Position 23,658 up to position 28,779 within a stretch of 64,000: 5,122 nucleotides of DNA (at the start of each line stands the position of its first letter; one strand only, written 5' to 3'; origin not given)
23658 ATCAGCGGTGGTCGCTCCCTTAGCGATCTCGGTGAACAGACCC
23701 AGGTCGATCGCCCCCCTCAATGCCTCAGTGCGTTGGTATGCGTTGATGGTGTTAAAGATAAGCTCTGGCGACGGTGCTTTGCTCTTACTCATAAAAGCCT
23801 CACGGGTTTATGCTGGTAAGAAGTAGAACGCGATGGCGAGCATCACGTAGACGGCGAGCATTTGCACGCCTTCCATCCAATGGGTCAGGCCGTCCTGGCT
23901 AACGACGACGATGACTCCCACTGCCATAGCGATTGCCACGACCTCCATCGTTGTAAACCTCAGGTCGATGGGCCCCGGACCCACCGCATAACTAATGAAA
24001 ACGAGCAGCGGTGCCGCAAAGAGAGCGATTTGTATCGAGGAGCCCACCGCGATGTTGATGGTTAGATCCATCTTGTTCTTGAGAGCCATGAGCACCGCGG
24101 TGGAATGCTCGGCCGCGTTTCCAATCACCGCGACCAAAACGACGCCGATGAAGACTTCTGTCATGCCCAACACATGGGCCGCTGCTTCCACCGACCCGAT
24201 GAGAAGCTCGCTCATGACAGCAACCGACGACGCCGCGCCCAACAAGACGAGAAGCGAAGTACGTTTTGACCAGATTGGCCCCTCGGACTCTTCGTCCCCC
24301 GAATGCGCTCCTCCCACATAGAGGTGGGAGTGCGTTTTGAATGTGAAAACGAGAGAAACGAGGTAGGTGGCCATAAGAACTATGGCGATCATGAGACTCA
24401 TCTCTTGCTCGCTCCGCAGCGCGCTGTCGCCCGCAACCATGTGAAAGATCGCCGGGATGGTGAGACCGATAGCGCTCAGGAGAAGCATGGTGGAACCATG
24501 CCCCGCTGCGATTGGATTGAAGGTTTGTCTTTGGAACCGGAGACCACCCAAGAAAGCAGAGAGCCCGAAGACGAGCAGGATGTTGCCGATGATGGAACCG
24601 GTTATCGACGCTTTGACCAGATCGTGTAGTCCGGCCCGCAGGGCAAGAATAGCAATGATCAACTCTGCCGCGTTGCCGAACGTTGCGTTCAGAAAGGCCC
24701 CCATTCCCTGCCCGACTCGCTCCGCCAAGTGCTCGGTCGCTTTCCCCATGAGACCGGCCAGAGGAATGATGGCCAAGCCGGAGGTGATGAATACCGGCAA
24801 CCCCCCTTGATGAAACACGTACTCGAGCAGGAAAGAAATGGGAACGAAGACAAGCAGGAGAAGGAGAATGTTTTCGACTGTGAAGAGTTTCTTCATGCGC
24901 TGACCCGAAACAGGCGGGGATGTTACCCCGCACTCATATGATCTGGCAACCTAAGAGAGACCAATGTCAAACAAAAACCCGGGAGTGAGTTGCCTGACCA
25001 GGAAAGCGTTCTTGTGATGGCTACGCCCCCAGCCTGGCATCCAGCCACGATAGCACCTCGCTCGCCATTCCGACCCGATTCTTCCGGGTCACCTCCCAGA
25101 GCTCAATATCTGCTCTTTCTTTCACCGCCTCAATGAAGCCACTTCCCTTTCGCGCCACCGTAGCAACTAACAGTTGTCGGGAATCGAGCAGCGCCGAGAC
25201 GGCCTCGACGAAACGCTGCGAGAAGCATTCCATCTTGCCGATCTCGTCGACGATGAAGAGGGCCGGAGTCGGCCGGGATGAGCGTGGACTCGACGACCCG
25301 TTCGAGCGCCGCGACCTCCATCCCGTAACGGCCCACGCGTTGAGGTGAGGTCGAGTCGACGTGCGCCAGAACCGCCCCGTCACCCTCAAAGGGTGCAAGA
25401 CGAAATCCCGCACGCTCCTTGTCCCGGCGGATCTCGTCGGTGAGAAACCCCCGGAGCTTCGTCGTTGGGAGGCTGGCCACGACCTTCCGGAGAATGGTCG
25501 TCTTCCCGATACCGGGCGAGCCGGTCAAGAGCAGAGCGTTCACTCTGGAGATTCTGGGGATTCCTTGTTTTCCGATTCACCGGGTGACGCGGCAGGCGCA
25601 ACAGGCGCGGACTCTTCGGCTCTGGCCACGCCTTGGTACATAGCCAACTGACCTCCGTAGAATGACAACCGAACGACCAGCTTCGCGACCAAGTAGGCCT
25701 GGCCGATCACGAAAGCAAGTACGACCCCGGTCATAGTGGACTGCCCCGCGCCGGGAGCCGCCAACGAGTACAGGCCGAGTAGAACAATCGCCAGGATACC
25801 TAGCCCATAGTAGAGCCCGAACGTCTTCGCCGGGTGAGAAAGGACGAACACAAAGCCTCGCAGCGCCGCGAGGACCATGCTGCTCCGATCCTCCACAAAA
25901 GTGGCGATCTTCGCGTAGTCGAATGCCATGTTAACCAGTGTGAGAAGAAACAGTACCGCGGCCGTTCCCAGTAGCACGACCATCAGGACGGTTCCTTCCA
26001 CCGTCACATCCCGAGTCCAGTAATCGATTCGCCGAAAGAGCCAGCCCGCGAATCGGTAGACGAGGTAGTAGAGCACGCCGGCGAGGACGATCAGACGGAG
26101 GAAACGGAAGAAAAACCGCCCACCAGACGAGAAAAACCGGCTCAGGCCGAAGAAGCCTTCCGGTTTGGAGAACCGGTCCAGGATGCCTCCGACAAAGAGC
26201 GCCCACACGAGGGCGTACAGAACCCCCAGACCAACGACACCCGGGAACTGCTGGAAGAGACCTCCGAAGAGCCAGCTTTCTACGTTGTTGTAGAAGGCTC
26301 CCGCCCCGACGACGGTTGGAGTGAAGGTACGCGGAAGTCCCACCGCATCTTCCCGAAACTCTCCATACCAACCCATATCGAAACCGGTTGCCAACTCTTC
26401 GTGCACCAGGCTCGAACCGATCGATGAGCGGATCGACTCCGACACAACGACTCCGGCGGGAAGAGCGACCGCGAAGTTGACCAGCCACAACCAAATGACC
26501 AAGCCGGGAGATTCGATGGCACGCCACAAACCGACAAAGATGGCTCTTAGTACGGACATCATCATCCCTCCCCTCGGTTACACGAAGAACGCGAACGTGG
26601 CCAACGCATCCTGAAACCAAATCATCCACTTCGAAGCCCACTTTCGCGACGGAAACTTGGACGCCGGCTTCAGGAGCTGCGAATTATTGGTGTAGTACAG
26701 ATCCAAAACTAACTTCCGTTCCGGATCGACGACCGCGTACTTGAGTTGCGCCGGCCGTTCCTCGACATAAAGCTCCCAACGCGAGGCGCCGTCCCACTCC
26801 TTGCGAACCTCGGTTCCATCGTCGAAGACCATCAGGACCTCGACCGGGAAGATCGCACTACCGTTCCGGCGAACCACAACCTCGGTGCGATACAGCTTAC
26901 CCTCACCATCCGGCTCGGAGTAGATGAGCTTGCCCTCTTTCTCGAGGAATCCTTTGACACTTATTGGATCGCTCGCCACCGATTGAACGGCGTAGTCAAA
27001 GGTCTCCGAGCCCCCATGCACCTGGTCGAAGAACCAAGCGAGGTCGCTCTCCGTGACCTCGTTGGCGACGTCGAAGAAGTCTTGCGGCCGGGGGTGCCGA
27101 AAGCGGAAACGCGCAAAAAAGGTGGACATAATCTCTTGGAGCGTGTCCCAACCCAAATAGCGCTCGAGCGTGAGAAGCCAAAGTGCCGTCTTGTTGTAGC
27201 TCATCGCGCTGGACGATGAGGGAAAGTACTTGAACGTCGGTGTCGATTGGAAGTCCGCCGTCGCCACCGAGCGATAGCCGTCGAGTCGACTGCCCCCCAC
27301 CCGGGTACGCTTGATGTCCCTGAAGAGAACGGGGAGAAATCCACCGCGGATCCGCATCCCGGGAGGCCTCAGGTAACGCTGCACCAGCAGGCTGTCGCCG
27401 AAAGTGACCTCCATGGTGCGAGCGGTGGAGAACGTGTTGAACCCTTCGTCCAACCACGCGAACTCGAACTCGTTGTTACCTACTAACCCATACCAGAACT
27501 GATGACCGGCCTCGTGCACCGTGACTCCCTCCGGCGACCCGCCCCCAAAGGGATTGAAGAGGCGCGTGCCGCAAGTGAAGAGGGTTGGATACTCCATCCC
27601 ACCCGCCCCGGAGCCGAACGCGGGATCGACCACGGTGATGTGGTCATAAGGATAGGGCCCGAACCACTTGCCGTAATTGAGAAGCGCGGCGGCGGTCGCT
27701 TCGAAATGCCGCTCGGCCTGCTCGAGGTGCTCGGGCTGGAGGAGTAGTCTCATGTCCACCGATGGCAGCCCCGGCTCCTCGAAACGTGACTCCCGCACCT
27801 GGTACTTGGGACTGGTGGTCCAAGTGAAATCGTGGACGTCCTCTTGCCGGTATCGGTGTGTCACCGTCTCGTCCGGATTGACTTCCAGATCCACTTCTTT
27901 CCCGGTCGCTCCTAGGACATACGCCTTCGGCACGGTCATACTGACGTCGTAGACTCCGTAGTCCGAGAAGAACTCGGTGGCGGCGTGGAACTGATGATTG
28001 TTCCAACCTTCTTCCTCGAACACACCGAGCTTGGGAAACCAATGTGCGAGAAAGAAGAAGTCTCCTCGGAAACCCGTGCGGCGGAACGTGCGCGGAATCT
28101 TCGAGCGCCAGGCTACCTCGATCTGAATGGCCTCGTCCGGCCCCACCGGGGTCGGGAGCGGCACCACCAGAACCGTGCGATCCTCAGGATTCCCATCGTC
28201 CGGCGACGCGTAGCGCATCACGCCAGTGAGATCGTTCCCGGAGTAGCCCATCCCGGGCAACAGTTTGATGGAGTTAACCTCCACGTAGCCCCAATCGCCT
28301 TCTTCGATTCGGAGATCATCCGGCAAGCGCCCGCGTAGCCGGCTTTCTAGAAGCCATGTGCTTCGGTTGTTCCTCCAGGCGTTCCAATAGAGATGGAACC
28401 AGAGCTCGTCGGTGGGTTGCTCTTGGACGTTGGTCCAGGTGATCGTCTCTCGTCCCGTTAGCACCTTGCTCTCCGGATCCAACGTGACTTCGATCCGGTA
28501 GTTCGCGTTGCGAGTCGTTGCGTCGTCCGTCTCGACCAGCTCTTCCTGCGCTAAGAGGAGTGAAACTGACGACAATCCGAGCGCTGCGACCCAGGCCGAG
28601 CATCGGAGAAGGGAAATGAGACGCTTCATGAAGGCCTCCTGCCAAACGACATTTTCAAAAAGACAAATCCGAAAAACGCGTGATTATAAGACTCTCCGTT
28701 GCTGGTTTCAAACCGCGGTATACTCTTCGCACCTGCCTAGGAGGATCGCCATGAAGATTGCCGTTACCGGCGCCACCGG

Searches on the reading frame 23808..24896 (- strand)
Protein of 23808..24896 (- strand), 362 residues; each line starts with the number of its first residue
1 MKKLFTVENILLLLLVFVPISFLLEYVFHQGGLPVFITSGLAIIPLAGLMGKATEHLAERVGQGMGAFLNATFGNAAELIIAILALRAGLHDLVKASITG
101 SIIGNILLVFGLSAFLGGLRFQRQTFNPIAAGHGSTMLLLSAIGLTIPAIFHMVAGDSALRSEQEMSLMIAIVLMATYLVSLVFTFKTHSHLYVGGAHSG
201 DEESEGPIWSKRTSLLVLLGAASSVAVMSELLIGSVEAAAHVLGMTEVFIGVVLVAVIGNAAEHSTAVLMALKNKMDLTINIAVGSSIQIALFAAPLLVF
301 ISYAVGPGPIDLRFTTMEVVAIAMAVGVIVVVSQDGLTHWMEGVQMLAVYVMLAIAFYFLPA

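Call 38: search_protein_families(library=pfam, proteins=[window:23808-24896:-], max_evalue=0.001)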
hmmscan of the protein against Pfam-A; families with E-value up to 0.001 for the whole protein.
window:23808-24896:- (362 aa): 1 family
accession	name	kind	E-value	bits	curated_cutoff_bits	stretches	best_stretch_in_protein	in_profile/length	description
PF01699.29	Na_Ca_ex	-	5.6e-35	121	24.9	2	34-186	4-150/151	Sodium/calcium exchanger protein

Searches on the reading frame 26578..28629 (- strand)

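Call 38: search_protein_families(library=pfam, proteins=[window:26578-28629:-], max_evalue=0.001)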
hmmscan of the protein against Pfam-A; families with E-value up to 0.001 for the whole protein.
window:26578-28629:- (683 aa): 1 family
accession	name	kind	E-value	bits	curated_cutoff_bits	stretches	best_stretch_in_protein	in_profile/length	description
PF01433.26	Peptidase_M1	-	2.1e-12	47.5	27.7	1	310-536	4-217/218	Peptidase family M1 domain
